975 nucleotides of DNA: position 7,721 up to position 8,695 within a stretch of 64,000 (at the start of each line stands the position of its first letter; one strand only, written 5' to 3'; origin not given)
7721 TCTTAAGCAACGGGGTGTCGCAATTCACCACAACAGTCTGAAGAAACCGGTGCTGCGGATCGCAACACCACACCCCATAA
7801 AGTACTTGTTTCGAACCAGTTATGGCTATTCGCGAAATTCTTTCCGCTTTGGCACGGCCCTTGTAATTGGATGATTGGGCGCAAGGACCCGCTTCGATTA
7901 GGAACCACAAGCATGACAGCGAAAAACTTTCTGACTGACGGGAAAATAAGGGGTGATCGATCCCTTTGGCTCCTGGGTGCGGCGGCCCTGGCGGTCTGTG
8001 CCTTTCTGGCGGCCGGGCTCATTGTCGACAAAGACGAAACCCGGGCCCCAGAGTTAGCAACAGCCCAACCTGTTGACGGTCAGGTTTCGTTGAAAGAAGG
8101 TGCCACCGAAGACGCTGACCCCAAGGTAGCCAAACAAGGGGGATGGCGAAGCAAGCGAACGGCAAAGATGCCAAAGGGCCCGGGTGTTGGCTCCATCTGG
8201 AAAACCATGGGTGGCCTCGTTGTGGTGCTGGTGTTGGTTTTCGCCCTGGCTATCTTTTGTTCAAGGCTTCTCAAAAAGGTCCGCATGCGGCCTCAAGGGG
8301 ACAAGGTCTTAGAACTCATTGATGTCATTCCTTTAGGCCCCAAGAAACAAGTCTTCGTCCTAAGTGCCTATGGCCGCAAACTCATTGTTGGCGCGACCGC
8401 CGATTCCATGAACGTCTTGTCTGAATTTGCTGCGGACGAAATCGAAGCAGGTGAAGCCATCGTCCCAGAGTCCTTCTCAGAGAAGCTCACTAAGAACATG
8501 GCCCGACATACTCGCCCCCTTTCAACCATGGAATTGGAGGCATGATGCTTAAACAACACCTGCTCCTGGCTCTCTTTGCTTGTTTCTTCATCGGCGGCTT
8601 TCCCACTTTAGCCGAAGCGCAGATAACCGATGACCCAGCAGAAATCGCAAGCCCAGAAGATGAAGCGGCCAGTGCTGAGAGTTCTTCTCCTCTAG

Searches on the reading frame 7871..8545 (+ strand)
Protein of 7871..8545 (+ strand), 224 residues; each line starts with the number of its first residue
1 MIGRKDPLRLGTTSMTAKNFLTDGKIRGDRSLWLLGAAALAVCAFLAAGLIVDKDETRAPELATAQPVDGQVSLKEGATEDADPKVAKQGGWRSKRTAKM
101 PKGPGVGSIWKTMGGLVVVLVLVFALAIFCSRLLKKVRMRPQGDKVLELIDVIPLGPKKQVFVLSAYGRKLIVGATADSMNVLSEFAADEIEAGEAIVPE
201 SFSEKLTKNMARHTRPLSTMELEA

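Call 7: search_protein_families(library=pfam, proteins=[window:7871-8545:+], max_evalue=0.001)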
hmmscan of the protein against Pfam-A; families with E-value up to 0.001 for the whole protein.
window:7871-8545:+ (224 aa): 1 family
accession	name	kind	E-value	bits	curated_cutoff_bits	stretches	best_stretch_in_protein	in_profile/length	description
PF04347.18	FliO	-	9e-10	38.9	22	1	134-210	9-90/91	Flagellar biosynthesis protein, FliO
